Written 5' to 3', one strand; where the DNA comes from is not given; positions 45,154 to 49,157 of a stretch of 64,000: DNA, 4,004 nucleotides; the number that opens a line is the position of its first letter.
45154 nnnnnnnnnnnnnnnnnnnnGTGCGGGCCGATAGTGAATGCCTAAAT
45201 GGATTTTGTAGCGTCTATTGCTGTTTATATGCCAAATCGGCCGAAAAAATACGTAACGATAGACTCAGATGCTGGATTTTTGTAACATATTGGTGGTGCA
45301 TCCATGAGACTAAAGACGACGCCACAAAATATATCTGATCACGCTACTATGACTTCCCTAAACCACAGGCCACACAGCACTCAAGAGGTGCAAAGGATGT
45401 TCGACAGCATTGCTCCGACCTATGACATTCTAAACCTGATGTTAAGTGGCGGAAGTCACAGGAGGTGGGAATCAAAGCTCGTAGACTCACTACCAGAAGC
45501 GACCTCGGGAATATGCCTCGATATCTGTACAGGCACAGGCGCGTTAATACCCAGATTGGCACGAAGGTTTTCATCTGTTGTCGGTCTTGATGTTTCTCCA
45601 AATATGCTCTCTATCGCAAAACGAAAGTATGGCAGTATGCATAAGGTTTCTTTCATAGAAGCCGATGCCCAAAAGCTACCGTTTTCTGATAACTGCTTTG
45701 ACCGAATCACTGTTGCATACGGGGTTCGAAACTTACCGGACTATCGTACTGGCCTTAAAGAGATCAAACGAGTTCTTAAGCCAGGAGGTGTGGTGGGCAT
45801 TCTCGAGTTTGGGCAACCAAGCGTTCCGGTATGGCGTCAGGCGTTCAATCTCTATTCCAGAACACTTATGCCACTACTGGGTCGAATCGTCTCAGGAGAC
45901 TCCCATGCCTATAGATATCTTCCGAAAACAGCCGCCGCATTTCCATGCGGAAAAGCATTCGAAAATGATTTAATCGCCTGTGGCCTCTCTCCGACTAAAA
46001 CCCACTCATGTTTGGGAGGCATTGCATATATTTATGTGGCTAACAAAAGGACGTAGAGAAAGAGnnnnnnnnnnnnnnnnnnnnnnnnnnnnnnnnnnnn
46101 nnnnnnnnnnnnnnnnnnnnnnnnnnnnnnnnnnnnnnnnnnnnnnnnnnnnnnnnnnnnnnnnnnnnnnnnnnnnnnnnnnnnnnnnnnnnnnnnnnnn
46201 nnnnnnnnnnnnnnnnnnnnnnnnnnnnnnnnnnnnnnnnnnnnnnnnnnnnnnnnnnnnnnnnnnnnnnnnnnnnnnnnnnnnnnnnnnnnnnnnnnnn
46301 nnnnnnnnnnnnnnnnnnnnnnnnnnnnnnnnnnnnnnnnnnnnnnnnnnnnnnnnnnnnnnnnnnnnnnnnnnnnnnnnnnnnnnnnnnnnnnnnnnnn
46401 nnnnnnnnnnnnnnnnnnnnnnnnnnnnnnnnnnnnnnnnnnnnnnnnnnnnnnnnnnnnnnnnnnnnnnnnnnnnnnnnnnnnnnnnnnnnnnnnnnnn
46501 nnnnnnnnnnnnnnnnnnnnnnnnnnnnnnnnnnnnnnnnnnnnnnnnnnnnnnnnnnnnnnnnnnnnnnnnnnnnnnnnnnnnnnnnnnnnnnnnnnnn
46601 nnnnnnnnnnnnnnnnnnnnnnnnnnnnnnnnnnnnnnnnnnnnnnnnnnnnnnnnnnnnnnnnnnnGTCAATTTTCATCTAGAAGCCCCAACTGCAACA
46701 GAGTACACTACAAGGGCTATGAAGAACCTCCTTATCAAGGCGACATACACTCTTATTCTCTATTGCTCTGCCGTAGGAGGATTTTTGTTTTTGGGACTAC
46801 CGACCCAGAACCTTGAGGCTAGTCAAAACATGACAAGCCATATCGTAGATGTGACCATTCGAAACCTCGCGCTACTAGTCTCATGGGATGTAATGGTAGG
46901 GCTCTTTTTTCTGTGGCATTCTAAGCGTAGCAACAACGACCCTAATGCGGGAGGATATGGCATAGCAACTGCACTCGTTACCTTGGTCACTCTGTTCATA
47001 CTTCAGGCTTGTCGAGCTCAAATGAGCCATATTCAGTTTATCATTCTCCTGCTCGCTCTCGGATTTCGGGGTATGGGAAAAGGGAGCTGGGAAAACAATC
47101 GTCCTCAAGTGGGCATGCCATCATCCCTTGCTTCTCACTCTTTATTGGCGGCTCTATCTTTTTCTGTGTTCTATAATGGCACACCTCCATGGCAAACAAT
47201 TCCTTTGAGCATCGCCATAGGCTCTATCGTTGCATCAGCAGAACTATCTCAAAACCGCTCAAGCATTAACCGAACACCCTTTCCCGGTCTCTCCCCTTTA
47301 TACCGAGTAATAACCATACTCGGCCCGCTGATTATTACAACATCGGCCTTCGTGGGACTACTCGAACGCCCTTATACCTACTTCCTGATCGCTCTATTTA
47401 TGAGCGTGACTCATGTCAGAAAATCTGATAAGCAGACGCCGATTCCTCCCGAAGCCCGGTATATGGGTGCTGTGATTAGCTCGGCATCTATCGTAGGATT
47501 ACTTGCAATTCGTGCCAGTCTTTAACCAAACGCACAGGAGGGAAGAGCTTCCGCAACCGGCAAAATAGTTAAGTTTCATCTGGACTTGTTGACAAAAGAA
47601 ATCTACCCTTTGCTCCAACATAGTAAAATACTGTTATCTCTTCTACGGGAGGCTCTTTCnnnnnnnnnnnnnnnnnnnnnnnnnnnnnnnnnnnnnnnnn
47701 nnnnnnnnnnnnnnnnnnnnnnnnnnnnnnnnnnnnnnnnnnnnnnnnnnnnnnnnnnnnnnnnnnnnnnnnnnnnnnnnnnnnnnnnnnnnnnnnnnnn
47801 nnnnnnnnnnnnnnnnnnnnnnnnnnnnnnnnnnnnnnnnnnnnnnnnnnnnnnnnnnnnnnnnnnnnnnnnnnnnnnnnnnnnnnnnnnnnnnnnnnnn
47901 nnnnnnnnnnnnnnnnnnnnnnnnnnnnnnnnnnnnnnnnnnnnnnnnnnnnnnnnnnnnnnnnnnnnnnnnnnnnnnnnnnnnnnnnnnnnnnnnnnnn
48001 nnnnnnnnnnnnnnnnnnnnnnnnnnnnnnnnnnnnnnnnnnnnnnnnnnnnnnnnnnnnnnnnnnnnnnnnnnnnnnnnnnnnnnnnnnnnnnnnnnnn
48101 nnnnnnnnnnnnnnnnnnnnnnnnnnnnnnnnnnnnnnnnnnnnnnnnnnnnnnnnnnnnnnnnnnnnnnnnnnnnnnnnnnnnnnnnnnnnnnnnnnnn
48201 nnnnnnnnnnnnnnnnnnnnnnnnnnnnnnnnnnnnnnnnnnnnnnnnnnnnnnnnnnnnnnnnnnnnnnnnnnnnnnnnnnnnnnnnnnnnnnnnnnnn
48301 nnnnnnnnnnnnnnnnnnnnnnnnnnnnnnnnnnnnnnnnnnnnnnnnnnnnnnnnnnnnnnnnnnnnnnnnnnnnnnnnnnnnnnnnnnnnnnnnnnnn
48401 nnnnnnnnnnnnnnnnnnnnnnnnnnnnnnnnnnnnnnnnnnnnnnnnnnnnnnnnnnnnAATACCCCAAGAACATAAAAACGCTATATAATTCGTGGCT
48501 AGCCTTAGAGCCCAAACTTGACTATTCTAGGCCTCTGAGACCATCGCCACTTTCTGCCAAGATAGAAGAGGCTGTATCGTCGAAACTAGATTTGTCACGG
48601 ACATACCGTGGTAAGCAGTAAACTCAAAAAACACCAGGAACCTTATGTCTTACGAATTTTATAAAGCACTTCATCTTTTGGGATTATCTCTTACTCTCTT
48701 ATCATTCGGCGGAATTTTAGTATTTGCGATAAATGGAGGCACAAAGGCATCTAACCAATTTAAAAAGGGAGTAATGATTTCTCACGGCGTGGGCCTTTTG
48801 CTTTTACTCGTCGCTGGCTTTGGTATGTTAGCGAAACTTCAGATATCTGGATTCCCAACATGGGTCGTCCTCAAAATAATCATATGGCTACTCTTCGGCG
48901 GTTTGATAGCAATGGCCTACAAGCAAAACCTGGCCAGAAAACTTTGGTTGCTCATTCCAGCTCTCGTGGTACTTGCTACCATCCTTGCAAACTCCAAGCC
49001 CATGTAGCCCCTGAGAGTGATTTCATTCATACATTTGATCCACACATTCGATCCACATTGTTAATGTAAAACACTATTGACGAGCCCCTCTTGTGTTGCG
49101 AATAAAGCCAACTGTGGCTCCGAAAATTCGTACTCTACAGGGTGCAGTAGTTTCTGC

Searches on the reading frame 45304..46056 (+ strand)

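Call 62: search_protein_families(library=pfam, proteins=[window:45304-46056:+], max_evalue=0.001)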
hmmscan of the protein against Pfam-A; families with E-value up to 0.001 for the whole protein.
window:45304-46056:+ (250 aa): 8 families
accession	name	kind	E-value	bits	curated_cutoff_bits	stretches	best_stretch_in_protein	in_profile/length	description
PF01209.24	Ubie_methyltran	-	2.2e-56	191.2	20.1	1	26-248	6-233/233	ubiE/COQ5 methyltransferase family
PF08241.18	Methyltransf_11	-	2e-23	83.3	21.2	1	72-164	1-93/95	Methyltransferase domain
PF13649.12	Methyltransf_25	-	2.4e-23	83.1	27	1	72-162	2-97/97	Methyltransferase domain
PF13847.12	Methyltransf_31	-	4.3e-15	56.1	27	1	71-170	7-113/145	Methyltransferase domain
PF08242.18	Methyltransf_12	-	4e-12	47.1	30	1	72-164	1-98/98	Methyltransferase domain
PF13489.12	Methyltransf_23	-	1.9e-11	44.4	27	1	58-180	12-128/164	Methyltransferase domain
PF05401.17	NodS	-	0.00014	22.2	24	1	51-163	27-141/201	Nodulation protein S (NodS)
PF09445.16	Methyltransf_15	-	0.00082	19.4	22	0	70-124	3-60/165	RNA cap guanine-N2 methyltransferase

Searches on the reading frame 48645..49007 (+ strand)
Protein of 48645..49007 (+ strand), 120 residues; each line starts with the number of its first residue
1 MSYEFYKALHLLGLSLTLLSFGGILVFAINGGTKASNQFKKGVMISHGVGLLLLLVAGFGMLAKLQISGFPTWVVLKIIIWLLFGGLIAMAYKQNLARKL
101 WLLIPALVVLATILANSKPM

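Call 62: search_protein_families(library=pfam, proteins=[window:48645-49007:+], max_evalue=0.001)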
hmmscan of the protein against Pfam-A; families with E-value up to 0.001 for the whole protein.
window:48645-49007:+ (120 aa): 1 family
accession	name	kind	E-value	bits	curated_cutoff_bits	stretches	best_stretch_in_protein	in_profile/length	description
PF04247.17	SirB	-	1.9e-07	31.7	30.9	1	3-114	1-112/120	Invasion gene expression up-regulator, SirB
